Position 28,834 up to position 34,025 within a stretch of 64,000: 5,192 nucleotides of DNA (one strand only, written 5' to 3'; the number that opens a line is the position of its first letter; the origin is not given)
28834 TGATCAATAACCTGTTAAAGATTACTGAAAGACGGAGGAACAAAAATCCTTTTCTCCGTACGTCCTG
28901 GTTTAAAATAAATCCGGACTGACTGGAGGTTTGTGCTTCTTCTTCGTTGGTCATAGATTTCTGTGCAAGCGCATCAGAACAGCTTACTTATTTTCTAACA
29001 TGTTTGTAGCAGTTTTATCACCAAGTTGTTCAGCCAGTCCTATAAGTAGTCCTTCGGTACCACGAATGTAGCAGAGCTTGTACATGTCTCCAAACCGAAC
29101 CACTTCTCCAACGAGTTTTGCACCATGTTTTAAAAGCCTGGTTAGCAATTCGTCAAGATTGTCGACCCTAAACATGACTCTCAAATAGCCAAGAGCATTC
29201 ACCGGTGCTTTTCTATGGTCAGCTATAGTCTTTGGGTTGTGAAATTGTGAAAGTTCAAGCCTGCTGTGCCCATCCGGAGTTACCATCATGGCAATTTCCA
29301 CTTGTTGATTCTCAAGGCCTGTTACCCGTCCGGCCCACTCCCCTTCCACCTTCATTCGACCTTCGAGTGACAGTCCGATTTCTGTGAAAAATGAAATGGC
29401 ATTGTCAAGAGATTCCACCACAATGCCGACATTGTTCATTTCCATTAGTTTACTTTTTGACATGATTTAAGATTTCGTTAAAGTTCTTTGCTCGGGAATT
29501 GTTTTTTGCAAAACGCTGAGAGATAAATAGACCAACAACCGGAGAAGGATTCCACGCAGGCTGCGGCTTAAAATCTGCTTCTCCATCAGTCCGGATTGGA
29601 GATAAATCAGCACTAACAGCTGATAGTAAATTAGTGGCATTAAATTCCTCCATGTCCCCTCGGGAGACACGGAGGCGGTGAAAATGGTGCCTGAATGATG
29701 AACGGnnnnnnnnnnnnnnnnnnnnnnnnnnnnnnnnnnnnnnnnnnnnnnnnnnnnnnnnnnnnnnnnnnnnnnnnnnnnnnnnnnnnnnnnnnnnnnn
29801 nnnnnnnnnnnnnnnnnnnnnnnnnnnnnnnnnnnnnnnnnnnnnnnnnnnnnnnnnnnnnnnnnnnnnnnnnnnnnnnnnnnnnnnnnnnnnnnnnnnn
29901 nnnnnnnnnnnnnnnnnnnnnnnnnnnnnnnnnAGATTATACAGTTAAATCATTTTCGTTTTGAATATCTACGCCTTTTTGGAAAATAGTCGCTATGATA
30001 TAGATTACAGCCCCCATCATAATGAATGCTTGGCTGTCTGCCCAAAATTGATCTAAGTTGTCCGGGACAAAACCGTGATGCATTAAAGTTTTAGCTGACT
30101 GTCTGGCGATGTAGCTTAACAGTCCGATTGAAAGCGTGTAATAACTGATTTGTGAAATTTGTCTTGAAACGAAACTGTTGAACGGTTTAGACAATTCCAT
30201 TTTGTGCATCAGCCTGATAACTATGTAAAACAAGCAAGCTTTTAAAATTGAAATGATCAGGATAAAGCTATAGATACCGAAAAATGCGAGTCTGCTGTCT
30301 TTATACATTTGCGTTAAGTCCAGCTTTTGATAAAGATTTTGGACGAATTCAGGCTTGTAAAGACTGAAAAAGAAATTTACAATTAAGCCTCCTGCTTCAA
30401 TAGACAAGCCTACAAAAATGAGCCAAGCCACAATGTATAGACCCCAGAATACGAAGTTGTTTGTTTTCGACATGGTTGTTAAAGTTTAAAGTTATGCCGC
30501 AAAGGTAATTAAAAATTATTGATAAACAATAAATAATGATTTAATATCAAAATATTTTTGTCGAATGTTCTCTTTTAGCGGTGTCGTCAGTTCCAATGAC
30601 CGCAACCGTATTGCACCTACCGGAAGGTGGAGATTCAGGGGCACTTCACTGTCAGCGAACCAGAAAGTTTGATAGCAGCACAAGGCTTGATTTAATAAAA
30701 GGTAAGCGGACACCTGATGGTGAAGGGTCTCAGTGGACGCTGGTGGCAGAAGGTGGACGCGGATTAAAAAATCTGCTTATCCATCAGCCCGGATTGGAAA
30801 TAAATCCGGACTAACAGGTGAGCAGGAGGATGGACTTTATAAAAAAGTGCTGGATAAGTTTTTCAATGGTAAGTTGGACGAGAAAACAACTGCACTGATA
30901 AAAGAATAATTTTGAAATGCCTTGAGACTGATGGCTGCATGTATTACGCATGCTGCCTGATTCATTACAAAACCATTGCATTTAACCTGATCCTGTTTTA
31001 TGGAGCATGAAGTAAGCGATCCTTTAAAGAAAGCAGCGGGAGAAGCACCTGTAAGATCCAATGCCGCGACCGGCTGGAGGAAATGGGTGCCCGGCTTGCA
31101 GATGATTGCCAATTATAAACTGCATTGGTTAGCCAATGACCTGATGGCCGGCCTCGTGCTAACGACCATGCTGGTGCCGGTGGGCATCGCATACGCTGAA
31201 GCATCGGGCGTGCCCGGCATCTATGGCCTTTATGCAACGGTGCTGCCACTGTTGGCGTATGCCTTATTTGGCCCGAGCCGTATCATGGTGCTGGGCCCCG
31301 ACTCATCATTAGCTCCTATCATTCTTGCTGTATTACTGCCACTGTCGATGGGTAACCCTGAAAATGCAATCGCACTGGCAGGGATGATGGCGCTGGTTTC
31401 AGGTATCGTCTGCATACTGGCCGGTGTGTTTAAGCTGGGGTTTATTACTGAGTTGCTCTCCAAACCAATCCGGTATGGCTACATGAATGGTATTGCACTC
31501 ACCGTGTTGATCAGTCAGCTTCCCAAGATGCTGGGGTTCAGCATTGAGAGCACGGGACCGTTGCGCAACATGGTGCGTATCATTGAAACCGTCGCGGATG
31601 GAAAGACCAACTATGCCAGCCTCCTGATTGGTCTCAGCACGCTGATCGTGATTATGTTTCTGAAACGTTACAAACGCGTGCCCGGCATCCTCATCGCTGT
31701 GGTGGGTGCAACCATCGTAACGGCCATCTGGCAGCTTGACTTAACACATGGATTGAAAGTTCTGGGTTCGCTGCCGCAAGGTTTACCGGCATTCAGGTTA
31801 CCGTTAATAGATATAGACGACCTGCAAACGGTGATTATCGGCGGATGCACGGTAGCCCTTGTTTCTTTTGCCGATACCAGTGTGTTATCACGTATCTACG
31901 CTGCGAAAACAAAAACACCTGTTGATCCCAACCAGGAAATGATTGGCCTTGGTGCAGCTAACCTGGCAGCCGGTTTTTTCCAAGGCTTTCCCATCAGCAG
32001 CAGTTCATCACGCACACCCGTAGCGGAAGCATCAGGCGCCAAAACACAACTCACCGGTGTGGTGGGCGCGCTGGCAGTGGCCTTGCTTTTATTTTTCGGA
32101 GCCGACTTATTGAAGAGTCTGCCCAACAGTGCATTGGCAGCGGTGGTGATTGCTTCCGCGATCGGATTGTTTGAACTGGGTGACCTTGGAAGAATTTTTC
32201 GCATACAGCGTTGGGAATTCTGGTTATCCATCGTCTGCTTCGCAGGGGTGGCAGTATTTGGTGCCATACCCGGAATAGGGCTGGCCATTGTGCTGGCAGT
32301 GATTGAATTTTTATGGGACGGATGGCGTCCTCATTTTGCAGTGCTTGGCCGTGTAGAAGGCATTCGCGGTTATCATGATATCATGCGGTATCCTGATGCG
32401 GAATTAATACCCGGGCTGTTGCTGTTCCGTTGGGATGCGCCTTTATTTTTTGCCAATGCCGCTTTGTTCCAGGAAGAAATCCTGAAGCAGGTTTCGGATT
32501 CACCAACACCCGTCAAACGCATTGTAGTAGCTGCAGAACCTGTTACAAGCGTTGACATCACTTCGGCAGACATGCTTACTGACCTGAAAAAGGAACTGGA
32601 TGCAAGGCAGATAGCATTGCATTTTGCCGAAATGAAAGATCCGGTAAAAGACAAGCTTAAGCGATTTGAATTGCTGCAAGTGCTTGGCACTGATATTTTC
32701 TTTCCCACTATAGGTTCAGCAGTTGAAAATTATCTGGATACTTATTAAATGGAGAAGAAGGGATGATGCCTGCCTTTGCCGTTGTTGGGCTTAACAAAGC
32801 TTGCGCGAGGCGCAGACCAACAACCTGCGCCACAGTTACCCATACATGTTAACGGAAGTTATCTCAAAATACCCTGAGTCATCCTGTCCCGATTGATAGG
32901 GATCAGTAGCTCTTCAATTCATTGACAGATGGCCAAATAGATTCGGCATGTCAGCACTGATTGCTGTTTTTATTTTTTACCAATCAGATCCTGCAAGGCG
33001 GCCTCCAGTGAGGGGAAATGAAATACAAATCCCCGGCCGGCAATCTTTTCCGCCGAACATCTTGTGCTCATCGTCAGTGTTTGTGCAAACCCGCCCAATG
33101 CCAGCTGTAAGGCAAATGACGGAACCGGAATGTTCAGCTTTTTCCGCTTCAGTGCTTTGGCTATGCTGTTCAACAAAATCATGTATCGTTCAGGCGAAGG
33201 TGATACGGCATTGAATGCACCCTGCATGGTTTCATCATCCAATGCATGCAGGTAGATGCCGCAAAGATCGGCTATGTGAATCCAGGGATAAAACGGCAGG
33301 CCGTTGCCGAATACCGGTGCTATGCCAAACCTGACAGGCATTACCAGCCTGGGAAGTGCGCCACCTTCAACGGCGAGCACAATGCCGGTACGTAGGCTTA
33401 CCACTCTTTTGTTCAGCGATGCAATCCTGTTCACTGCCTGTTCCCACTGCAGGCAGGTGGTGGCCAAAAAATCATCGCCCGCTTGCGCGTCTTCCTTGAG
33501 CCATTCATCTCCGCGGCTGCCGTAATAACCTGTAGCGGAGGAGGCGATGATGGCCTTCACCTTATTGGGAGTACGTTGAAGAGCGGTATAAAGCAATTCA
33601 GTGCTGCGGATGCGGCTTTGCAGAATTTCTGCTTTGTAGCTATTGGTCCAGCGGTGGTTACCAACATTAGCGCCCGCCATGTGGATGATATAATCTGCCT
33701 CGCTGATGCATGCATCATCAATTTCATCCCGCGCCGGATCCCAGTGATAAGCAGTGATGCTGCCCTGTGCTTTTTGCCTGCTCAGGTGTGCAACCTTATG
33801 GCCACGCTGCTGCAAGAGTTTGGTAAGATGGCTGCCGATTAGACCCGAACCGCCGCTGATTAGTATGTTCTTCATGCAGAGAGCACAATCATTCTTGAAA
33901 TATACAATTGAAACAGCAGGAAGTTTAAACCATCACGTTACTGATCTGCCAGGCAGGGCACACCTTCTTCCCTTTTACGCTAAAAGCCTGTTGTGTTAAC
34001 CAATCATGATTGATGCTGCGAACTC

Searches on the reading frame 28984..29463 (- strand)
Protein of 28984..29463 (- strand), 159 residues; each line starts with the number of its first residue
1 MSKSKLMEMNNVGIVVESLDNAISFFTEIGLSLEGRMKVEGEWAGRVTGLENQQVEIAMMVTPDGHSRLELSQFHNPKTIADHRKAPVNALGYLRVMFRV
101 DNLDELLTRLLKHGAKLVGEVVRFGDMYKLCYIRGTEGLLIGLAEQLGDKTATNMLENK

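Call 20: search_protein_families(library=pfam, proteins=[window:28984-29463:-], max_evalue=0.001)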
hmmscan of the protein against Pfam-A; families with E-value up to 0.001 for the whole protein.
window:28984-29463:- (159 aa): 2 families
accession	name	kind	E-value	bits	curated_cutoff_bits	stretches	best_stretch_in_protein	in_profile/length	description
PF13669.12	Glyoxalase_4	-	4.7e-11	43.4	27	1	12-125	3-101/109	Glyoxalase/Bleomycin resistance protein/Dioxygenase superfamily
PF00903.31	Glyoxalase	-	1e-06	29.5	20.6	1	10-140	3-118/121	Glyoxalase/Bleomycin resistance protein/Dioxygenase superfamily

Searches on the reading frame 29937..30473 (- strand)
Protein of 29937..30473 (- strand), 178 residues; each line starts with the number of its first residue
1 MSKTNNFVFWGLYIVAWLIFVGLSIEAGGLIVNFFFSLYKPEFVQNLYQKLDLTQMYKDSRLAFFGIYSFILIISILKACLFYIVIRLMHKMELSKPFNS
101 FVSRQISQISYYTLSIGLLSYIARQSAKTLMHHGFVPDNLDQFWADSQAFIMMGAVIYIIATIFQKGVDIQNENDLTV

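Call 20: search_protein_families(library=pfam, proteins=[window:29937-30473:-], max_evalue=0.001)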
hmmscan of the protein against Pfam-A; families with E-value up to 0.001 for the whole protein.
window:29937-30473:- (178 aa): 1 family
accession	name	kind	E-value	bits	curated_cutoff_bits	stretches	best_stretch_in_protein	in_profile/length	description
PF11188.13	DUF2975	-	4.2e-08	33.6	27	1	67-178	20-130/130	Protein of unknown function (DUF2975)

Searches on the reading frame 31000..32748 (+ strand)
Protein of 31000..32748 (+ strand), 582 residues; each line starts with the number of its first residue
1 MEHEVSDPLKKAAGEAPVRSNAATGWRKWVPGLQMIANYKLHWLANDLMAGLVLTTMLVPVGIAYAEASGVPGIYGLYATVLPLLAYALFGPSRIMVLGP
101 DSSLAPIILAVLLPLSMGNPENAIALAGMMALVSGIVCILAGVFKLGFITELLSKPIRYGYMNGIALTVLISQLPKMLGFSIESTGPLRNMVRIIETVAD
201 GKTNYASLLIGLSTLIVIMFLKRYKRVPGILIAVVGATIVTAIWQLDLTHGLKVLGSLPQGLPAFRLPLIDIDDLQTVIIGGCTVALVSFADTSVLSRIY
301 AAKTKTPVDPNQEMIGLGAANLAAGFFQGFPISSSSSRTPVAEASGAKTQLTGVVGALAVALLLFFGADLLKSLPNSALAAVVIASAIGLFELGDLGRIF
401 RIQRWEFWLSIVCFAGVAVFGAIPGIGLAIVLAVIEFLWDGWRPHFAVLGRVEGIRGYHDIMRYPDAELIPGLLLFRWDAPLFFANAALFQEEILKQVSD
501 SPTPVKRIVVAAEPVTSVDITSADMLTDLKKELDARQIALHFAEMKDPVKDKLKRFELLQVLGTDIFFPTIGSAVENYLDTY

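Call 20: search_protein_families(library=pfam, proteins=[window:31000-32748:+], max_evalue=0.001)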
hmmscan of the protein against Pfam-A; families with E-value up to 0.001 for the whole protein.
window:31000-32748:+ (582 aa): 3 families
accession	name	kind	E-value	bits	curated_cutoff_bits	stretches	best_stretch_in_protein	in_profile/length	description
PF00916.26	Sulfate_transp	-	4.1e-91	306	23.2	1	44-412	1-379/380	Sulfate permease family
PF01740.26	STAS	-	6.8e-16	58.4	22.6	1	464-574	1-106/106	STAS domain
PF16983.11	MFS_MOT1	-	0.00039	21.2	30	1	294-390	11-111/111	Molybdate transporter of MFS superfamily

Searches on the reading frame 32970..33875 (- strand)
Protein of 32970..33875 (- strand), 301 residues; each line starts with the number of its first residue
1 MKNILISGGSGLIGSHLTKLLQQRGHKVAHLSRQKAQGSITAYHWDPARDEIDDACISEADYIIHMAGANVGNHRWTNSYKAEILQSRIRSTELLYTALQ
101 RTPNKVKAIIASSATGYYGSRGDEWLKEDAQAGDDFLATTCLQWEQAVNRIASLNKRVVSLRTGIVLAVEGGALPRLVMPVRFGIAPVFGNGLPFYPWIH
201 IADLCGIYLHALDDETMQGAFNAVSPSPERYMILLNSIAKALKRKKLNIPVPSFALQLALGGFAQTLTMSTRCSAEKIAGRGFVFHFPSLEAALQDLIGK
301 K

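Call 21: search_protein_families(library=pfam, proteins=[window:32970-33875:-], max_evalue=0.001)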
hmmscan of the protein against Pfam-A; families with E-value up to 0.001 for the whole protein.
window:32970-33875:- (301 aa): 4 families
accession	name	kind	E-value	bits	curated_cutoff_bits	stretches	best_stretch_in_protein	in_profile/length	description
PF01370.27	Epimerase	-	1.8e-19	70.5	20.9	1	4-214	1-227/240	NAD dependent epimerase/dehydratase family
PF08338.16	DUF1731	-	4.1e-13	49.3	27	1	251-297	1-47/47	Domain of unknown function (DUF1731)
PF04321.23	RmlD_sub_bind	-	1.7e-06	27.8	27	1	3-173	2-158/287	RmlD substrate binding domain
PF16363.11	GDP_Man_Dehyd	-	3.9e-06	27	27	1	5-129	1-144/332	GDP-mannose 4,6 dehydratase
